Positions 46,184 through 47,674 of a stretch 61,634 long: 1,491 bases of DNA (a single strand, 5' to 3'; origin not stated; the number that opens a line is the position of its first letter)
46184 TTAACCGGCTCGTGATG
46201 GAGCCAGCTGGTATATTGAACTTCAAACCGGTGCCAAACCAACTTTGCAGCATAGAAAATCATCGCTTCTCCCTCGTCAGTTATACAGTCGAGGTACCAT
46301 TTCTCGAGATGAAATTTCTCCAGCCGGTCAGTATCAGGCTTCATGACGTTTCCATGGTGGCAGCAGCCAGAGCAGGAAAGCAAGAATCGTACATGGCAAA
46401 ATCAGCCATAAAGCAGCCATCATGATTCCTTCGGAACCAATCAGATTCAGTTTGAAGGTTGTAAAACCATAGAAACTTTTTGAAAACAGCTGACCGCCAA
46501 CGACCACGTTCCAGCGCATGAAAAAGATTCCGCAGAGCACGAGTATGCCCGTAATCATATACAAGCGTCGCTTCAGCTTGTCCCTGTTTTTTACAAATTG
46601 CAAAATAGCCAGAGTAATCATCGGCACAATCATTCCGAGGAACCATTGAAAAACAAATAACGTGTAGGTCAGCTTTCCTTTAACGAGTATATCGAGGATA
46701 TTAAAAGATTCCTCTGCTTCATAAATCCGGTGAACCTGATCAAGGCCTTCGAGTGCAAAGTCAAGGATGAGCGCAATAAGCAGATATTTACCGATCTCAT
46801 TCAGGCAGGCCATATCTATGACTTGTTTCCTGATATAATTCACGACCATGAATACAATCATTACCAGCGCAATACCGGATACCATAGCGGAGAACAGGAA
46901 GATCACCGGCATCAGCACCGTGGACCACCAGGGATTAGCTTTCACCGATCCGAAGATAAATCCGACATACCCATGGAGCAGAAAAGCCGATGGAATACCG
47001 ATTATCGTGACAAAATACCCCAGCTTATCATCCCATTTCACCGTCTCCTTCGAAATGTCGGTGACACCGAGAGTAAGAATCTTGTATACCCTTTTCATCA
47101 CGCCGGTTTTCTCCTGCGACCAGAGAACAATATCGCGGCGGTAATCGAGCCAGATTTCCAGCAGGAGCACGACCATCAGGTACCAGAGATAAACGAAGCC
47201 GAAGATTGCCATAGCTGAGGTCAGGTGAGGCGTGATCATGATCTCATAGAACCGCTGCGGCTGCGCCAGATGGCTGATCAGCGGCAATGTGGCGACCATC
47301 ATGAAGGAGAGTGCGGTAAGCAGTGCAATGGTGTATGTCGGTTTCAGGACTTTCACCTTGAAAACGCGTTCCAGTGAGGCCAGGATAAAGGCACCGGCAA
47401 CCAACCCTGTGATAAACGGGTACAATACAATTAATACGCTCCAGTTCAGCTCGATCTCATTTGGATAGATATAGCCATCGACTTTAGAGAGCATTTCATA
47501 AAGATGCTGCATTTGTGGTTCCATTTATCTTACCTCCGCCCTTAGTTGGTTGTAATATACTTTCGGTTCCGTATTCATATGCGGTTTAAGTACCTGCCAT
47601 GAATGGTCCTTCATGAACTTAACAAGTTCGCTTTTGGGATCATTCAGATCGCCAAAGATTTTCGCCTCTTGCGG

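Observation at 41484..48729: Eight-gene, translationally coupled operon joining a catalytic-subunit-less cytochrome c / FeS / NrfD redox module to a CrtC-like protein, an ABC-2 exporter, an ICMT-Lgt-like fusion and an outer-membrane barrel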

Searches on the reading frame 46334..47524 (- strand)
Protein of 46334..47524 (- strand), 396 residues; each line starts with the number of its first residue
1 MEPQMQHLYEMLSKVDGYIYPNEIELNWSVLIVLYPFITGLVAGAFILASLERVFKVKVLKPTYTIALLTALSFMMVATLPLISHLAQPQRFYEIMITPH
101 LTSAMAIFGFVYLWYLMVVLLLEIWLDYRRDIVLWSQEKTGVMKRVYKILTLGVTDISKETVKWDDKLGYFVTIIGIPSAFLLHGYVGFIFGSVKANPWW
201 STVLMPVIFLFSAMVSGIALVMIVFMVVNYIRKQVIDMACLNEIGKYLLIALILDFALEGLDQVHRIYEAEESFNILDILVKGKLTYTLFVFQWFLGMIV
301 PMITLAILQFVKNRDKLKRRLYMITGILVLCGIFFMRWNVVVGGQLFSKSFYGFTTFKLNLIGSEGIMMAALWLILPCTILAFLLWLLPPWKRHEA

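Call 3: search_protein_families(library=pfam, proteins=[window:46334-47524:-], max_evalue=0.01)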
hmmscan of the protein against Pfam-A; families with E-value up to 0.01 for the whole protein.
window:46334-47524:- (396 aa): 1 family
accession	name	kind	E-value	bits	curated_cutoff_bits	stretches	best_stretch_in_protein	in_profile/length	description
PF03916.19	NrfD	-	8.1e-39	134.5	25.8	1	26-347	9-311/313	Polysulphide reductase, NrfD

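Call 6: search_protein_families(library=ncbifam, proteins=[window:46334-47524:-], max_evalue=0.01)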
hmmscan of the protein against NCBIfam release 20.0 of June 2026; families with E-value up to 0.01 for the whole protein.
window:46334-47524:- (396 aa): 4 families
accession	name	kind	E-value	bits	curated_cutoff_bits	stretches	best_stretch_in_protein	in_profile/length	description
TIGR03148.1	cyt_nit_nrfD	equivalog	1.3e-16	60.8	347.6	1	25-346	7-313/316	cytochrome c nitrite reductase subunit NrfD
NF045798.1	DsrP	equivalog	9.5e-07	28.6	350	1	167-265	148-244/346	sulfate reduction electron transfer complex DsrMKJOP subunit DsrP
NF011568.0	PRK14992.1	equivalog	9.1e-05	22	314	1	25-369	16-312/341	tetrathionate reductase subunit TtrC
NF008133.1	PRK10881.1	equivalog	0.0028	17.2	450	1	28-357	50-347/377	Ni/Fe-hydrogenase cytochrome b subunit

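Call 30: find_homologous_proteins(query=window:46334-47524:-)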
Query window:46334-47524:- (396 aa): 8000 proteins with E <= 0.001 among 8000 candidates; the best 120 are listed.
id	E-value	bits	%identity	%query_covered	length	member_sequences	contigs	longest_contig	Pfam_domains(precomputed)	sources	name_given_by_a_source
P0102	1.5e-255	866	100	100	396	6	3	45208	PF03916.20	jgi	jgi:predicted membrane protein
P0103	8.7e-249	844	96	100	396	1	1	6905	PF03916.20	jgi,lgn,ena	-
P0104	8.5e-248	840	96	100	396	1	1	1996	PF03916.20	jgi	-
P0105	2.8e-247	839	97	99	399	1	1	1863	PF03916.20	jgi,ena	jgi:predicted membrane protein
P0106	1.6e-245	833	96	99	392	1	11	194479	PF03916.20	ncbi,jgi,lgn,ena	-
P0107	6.9e-234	795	90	100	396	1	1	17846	PF03916.20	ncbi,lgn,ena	-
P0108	1.8e-233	793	90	100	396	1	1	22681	PF03916.20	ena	-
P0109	9.6e-226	768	89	99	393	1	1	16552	PF03916.20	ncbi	-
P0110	1.1e-220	751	84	99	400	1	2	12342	PF03916.20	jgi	jgi:Ni/Fe-hydrogenase subunit HybB-like protein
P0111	5.4e-219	745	85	99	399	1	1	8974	PF03916.20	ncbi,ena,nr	ncbi:MAG: polysulfide reductase [Bacteroidetes bacterium GWF2_49_14]|nr:MAG: polysulfide reductase [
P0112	4.4e-218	743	84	100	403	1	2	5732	PF03916.20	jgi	jgi:predicted membrane protein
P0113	4.4e-218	743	84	99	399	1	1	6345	PF03916.20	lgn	-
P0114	3.8e-215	733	83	94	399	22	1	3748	PF03916.20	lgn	-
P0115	1.0e-212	725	85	97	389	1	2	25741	PF03916.20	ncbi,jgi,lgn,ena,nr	ncbi:MAG TPA: polysulfide reductase [Bacteroidales bacterium]|nr:polysulfide reductase [Bacteroidale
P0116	4.1e-212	723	81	99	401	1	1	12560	PF03916.20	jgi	jgi:Ni/Fe-hydrogenase subunit HybB-like protein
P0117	2.4e-211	720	81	99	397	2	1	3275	PF03916.20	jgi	jgi:Ni/Fe-hydrogenase subunit HybB-like protein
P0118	1.9e-209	714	81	99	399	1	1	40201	PF03916.20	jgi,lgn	jgi:predicted membrane protein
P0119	6.1e-209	712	80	99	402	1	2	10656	PF03916.20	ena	-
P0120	1.0e-208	712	80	99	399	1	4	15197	PF03916.20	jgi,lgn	-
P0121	3.2e-208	710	83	97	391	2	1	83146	PF03916.20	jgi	-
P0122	4.1e-207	706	79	99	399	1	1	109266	PF03916.20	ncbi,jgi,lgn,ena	ncbi:MAG: NrfD/PsrC family molybdoenzyme membrane anchor subunit [Bacteroidales bacterium]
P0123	5.8e-207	706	79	99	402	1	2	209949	PF03916.20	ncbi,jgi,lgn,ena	ncbi:MAG: NrfD/PsrC family molybdoenzyme membrane anchor subunit [Bacteroidales bacterium]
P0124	1.5e-202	691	80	97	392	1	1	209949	PF03916.20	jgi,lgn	jgi:Ni/Fe-hydrogenase subunit HybB-like protein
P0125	1.1e-194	665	73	100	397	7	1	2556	PF03916.20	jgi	jgi:predicted membrane protein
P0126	1.2e-194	665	74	99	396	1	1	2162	PF03916.20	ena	-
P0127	5.9e-194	663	74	100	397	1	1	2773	PF03916.20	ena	-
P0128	9.6e-194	662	74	99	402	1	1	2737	PF03916.20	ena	-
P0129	1.0e-193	662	75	100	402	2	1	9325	PF03916.20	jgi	-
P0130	1.5e-193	662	74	100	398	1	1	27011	PF03916.20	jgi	jgi:Ni/Fe-hydrogenase subunit HybB-like protein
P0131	2.0e-193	661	74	99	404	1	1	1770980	PF03916.20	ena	-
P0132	2.0e-193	661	74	100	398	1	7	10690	PF03916.20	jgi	jgi:predicted membrane protein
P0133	5.4e-193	660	74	98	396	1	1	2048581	PF03916.20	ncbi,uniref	ncbi:NrfD/PsrC family molybdoenzyme membrane anchor subunit [Maribellus mangrovi]|uniref:NrfD/PsrC f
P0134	7.3e-193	659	75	99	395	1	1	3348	PF03916.20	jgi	-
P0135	7.6e-193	659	75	99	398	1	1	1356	PF03916.20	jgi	jgi:Ni/Fe-hydrogenase subunit HybB-like protein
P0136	1.5e-192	658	74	98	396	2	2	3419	PF03916.20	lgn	-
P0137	2.3e-192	658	74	100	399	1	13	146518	PF03916.20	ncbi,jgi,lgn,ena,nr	ncbi:MAG: polysulfide reductase NrfD [Bacteroidetes bacterium]|jgi:predicted membrane protein|nr:pol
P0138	3.8e-192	657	74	98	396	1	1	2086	PF03916.20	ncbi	-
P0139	4.3e-192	657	74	100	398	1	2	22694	PF03916.20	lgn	-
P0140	4.5e-192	657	75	99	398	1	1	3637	PF03916.20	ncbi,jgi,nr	ncbi:MAG: polysulfide reductase NrfD [Bacteroidales bacterium]|nr:polysulfide reductase NrfD [Bacter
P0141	4.7e-192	657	74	100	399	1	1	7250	PF03916.20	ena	-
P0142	5.3e-192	657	74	100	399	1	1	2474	PF03916.20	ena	-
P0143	5.5e-192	657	73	100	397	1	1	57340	PF03916.20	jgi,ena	-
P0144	6.9e-192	656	74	99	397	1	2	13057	PF03916.20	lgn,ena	-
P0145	7.5e-192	656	73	100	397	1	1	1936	PF03916.20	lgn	-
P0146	8.1e-192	656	74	100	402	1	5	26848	PF03916.20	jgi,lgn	-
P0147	8.9e-192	656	73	100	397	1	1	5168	PF03916.20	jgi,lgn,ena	-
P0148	9.9e-192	656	74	99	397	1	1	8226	PF03916.20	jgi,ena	-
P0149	9.9e-192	656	74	100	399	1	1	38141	PF03916.20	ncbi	-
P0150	1.0e-191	656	73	100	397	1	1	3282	PF03916.20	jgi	jgi:predicted membrane protein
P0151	1.1e-191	656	74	99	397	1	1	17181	PF03916.20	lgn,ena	-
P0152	1.3e-191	655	74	99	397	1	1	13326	PF03916.20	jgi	-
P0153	1.3e-191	655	74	99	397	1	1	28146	PF03916.20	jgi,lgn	jgi:Ni/Fe-hydrogenase subunit HybB-like protein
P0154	1.4e-191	655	75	99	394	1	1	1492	PF03916.20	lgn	-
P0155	1.6e-191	655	74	99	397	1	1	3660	PF03916.20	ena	-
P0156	1.8e-191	655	74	99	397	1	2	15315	PF03916.20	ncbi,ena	-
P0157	2.0e-191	655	74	100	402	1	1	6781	PF03916.20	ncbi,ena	-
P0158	2.1e-191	655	74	99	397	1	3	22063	PF03916.20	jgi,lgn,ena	jgi:Ni/Fe-hydrogenase subunit HybB-like protein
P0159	2.3e-191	655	75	99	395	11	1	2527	PF03916.20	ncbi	-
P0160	2.6e-191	654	74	99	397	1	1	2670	PF03916.20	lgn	-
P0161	2.9e-191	654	74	99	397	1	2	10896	PF03916.20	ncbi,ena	-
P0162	4.5e-191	654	74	98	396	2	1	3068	PF03916.20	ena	-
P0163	4.8e-191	653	75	98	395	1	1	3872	PF03916.20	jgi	jgi:Ni/Fe-hydrogenase subunit HybB-like protein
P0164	5.0e-191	653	73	95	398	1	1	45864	PF03916.20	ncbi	-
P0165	5.4e-191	653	74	100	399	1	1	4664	PF03916.20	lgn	-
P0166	5.8e-191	653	73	100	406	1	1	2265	PF03916.20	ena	-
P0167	6.4e-191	653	75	99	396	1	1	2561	PF03916.20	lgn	-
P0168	6.6e-191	653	73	100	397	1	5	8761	PF03916.20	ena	-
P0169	7.4e-191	653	74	99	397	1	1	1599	PF03916.20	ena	-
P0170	7.6e-191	653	73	100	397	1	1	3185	PF03916.20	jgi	jgi:Ni/Fe-hydrogenase subunit HybB-like protein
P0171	8.1e-191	653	73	99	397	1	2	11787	PF03916.20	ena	-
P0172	9.6e-191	652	74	99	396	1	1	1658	PF03916.20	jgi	jgi:Ni/Fe-hydrogenase subunit HybB-like protein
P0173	1.2e-190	652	74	99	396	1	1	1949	PF03916.20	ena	-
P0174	1.2e-190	652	74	98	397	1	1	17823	PF03916.20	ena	-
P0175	1.2e-190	652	73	100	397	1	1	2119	PF03916.20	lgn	-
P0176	1.3e-190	652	74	97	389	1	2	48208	PF03916.20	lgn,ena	-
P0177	1.4e-190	652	74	99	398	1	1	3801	PF03916.20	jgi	jgi:predicted membrane protein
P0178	1.5e-190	652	74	100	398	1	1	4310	PF03916.20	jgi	jgi:predicted membrane protein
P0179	1.5e-190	652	73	100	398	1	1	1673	PF03916.20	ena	-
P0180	1.6e-190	652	73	100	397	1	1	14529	PF03916.20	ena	-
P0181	1.7e-190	652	74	99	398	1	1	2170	PF03916.20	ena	-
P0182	1.7e-190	652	74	100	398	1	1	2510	PF03916.20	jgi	jgi:predicted membrane protein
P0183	1.9e-190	651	74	98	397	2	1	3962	PF03916.20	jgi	-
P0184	2.0e-190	651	73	100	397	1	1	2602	PF03916.20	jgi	jgi:Ni/Fe-hydrogenase subunit HybB-like protein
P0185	2.1e-190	651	73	100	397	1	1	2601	PF03916.20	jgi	jgi:predicted membrane protein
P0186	2.3e-190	651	72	100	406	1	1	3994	PF03916.20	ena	-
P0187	2.5e-190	651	73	99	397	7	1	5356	PF03916.20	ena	-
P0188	2.7e-190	651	72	95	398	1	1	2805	PF03916.20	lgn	-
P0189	2.7e-190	651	72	100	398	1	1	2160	PF03916.20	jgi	jgi:predicted membrane protein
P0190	2.8e-190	651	73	100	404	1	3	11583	PF03916.20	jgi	jgi:predicted membrane protein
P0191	3.1e-190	651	72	100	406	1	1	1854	PF03916.20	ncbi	-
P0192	3.5e-190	651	72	100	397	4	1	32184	PF03916.20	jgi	jgi:predicted membrane protein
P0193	3.8e-190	651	74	99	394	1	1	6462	PF03916.20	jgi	jgi:Ni/Fe-hydrogenase subunit HybB-like protein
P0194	3.9e-190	650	72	100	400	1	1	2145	PF03916.20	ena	-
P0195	4.2e-190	650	74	99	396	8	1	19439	PF03916.20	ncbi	ncbi:MAG: NrfD/PsrC family molybdoenzyme membrane anchor subunit [Bacteroidia bacterium]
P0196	4.3e-190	650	74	99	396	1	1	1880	PF03916.20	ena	-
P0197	4.4e-190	650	73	100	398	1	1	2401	PF03916.20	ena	-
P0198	6.8e-190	650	74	98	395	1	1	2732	PF03916.20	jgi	jgi:Ni/Fe-hydrogenase subunit HybB-like protein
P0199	6.9e-190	650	74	99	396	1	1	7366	PF03916.20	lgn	-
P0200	7.2e-190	650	72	100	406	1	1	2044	PF03916.20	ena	-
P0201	7.4e-190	650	73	100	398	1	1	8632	PF03916.20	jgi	jgi:Ni/Fe-hydrogenase subunit HybB-like protein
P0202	7.7e-190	650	72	100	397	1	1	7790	PF03916.20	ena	-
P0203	8.4e-190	649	73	100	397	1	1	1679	PF03916.20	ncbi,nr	ncbi:MAG: polysulfide reductase [Bacteroidetes bacterium]|nr:MAG: polysulfide reductase [Bacteroidot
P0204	9.2e-190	649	72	100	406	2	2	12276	PF03916.20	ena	-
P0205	1.1e-189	649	74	100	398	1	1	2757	PF03916.20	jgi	jgi:predicted membrane protein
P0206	1.3e-189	649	72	96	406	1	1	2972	PF03916.20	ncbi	-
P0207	1.4e-189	649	73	100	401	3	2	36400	PF03916.20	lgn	-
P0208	1.5e-189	649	74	100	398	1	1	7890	PF03916.20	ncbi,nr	ncbi:MAG: polysulfide reductase [Odoribacter sp.]|nr:polysulfide reductase [Odoribacter sp.]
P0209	1.5e-189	649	74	98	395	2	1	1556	PF03916.20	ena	-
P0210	1.5e-189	649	72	100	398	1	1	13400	PF03916.20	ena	-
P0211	1.8e-189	648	74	99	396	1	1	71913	PF03916.20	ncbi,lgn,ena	-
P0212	1.8e-189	648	72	100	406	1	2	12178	PF03916.20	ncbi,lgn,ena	-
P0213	1.8e-189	648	72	100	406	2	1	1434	PF03916.20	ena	-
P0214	1.9e-189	648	74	99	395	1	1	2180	PF03916.20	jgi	jgi:Ni/Fe-hydrogenase subunit HybB-like protein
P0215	2.1e-189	648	74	100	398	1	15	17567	PF03916.20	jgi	jgi:predicted membrane protein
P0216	2.3e-189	648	73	100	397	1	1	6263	PF03916.20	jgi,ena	-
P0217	2.3e-189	648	72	100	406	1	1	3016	PF03916.20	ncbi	-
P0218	2.6e-189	648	72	100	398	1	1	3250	PF03916.20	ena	-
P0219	2.7e-189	648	73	100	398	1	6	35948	PF03916.20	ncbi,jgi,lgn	jgi:predicted membrane protein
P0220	2.9e-189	648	73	99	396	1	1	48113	PF03916.20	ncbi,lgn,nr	ncbi:MAG: NrfD/PsrC family molybdoenzyme membrane anchor subunit [Bacteroidota bacterium]|nr:NrfD/Ps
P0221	2.9e-189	648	72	99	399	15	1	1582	PF03916.20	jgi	jgi:Ni/Fe-hydrogenase subunit HybB-like protein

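Call 31: find_encoding_contigs(protein=P0133, flank=8000, max_places=1)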
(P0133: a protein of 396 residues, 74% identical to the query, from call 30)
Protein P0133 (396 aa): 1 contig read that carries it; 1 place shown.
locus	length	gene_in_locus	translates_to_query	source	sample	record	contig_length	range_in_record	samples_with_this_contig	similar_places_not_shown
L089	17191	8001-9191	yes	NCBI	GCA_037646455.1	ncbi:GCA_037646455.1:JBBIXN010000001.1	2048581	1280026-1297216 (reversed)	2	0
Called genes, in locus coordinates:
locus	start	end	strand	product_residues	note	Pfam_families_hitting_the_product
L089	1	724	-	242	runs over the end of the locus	PF00702:Hydrolase, PF12710:HAD (weak), PF13419:HAD_2, PF13242:Hydrolase_like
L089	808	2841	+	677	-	PF00133:tRNA-synt_1, PF09334:tRNA-synt_1g, PF08264:Anticodon_1 (weak), PF19303:Anticodon_3, PF01588:tRNA_bind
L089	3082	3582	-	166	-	-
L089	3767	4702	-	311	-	PF00376:MerR (weak), PF13411:MerR_1, PF02607:B12-binding_2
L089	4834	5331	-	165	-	PF02469:Fasciclin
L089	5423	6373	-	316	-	PF02469:Fasciclin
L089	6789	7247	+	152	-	PF09699:Paired_CXXCH_1 (faint), PF14537:Cytochrom_c3_2 (faint)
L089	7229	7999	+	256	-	PF13187:Fer4_9 (faint), PF25160:LdpA_Fe-S-bd (faint), PF12797:Fer4_2 (weak), PF13183:Fer4_8 (weak), PF12838:Fer4_7, PF13247:Fer4_11, PF13237:Fer4_10 (weak), PF00037:Fer4 (weak), +3 more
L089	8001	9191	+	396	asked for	PF03916:NrfD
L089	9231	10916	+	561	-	PF10101:DUF2339 (weak)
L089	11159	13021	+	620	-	PF01642:MM_CoA_mutase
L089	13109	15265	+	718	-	PF01642:MM_CoA_mutase, PF02310:B12-binding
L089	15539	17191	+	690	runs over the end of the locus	PF04389:Peptidase_M28, PF16254:DUF4910 (weak)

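Call 32: find_encoding_contigs(protein=P0123, flank=8000, max_places=1)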
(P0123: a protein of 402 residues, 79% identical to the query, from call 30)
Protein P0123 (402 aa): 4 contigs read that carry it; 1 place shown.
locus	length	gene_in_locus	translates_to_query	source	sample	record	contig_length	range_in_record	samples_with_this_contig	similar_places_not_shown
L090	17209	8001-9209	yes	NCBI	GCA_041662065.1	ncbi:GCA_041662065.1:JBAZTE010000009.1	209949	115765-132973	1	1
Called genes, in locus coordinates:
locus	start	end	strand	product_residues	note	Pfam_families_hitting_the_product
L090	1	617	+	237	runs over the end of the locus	PF00072:Response_reg, PF04397:LytTR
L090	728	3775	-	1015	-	PF00873:ACR_tran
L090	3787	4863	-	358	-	PF25885:HH_EMRA (weak), PF25954:Beta-barrel_RND_2 (weak), PF25990:Beta-barrel_YknX (weak), PF25989:YknX_C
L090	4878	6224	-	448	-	PF02321:OEP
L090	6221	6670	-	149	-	PF01047:MarR (weak), PF12802:MarR_2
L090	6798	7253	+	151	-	PF14522:Cytochrome_C7 (faint), PF14537:Cytochrom_c3_2 (faint)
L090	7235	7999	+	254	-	PF12797:Fer4_2 (weak), PF00037:Fer4 (weak), PF12838:Fer4_7, PF13237:Fer4_10 (weak), PF13247:Fer4_11, PF12797:Fer4_2 (weak), PF12837:Fer4_6 (weak), PF13237:Fer4_10 (weak), +8 more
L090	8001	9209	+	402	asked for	PF03916:NrfD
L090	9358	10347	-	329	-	PF01408:GFO_IDH_MocA, PF22725:GFO_IDH_MocA_C3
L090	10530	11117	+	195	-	PF22113:Mtrc-MtrF_II-IV_dom (faint), PF09699:Paired_CXXCH_1 (faint), PF14522:Cytochrome_C7 (faint)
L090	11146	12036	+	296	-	PF12838:Fer4_7 (weak), PF13247:Fer4_11, PF00037:Fer4, PF12797:Fer4_2 (weak), PF12837:Fer4_6 (weak), PF13237:Fer4_10, PF12838:Fer4_7, PF13247:Fer4_11, +5 more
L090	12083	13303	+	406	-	PF03916:NrfD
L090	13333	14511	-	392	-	PF00270:DEAD, PF04851:ResIII (faint), PF00271:Helicase_C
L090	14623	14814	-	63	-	PF00313:CSD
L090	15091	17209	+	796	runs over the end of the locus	PF02837:Glyco_hydro_2_N, PF22666:Glyco_hydro_2_N2 (faint), PF00703:Glyco_hydro_2, PF02836:Glyco_hydro_2_C, PF16355:DUF4982, PF18565:Glyco_hydro2_C5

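Call 34: find_encoding_contigs(protein=P0109, flank=8000, max_places=1)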
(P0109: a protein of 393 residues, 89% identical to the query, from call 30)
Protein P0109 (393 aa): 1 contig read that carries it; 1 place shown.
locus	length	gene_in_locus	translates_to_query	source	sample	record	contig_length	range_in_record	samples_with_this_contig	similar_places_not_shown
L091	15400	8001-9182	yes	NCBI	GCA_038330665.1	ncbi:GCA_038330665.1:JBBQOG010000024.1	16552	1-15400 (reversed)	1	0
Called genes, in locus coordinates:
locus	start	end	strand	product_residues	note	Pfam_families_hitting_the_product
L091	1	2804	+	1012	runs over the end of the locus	-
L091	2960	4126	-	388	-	PF01208:URO-D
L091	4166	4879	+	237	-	PF09603:Fib_succ_major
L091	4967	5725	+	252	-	PF01553:Acyltransferase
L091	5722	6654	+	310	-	PF00781:DAGK_cat, PF19279:YegS_C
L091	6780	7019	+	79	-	-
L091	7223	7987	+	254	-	PF13187:Fer4_9 (faint), PF00037:Fer4 (weak), PF12797:Fer4_2 (weak), PF12838:Fer4_7, PF13237:Fer4_10 (weak), PF13247:Fer4_11, PF13237:Fer4_10 (weak), PF00037:Fer4 (weak), +4 more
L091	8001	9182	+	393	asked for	PF03916:NrfD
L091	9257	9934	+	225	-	PF00072:Response_reg, PF00486:Trans_reg_C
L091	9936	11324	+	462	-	PF00672:HAMP, PF00512:HisKA, PF02518:HATPase_c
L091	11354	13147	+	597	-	PF19291:TREH_N, PF00723:Glyco_hydro_15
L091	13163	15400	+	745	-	PF00982:Glyco_transf_20, PF02358:Trehalose_PPase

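Call 35: find_encoding_contigs(protein=P0121, flank=8000, max_places=1)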
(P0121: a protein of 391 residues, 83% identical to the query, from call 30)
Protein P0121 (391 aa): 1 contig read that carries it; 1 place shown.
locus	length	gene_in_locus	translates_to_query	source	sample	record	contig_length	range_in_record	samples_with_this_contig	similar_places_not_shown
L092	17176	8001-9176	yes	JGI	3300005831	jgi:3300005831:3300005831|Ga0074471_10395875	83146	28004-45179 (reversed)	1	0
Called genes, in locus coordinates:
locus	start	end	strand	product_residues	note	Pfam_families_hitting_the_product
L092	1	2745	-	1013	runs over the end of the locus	PF00873:ACR_tran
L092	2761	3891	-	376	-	PF25917:BSH_RND (faint), PF25973:BSH_CzcB (faint), PF25954:Beta-barrel_RND_2 (weak), PF25990:Beta-barrel_YknX (faint), PF25989:YknX_C (weak)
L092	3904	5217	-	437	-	PF02321:OEP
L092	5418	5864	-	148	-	PF12802:MarR_2, PF01047:MarR (weak)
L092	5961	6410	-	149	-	PF00011:HSP20, PF17886:ArsA_HSP20 (weak)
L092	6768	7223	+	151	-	PF13435:Cytochrome_C554 (faint), PF14522:Cytochrome_C7 (faint), PF09699:Paired_CXXCH_1 (faint), PF14537:Cytochrom_c3_2 (faint)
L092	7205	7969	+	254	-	PF12797:Fer4_2 (weak), PF12838:Fer4_7, PF13237:Fer4_10 (weak), PF13247:Fer4_11, PF12797:Fer4_2 (weak), PF12837:Fer4_6 (weak), PF13237:Fer4_10 (weak), PF00037:Fer4 (weak), +5 more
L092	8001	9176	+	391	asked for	PF03916:NrfD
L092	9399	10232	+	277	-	PF00924:MS_channel_2nd, PF21082:MS_channel_3rd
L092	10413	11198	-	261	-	PF00491:Arginase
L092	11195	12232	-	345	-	PF00155:Aminotran_1_2, PF01212:Beta_elim_lyase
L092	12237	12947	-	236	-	PF06439:3keto-disac_hyd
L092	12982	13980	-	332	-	PF01408:GFO_IDH_MocA, PF03447:NAD_binding_3 (weak), PF22725:GFO_IDH_MocA_C3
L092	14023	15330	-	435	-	PF00270:DEAD, PF00271:Helicase_C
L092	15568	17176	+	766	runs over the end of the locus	PF17678:Glyco_hydro_92N, PF07971:Glyco_hydro_92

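Call 67: search_solved_structures(query=window:46334-47524:-, max_evalue=1)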
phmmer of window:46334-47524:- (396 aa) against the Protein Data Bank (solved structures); distinct sequences matched with E-value up to 1: 0.

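Call 70: find_related_loci(query=window:46334-47524:-, collection=metagenome_contigs, flank=5000)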
Query window:46334-47524:- (396 aa) in metagenome_contigs; peptide patterns used: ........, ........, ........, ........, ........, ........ (x = any residue, [..] = any of these).
42 stretches matched a pattern; 8 encode a relative of the query (tblastn E <= 1e-3); 8 distinct loci.
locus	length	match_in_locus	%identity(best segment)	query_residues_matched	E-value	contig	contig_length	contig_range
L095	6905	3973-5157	96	1-395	0e+0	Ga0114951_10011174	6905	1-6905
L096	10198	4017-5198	85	1-394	0e+0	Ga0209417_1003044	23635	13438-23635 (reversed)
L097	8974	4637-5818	85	1-394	0e+0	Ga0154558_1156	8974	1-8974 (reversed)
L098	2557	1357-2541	82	1-395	0e+0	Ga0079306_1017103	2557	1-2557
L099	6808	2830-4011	80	1-394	0e+0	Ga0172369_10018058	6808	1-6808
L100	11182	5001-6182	80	1-394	0e+0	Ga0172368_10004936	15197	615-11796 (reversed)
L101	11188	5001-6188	72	1-395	0e+0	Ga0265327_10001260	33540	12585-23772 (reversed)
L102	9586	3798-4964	71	8-396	0e+0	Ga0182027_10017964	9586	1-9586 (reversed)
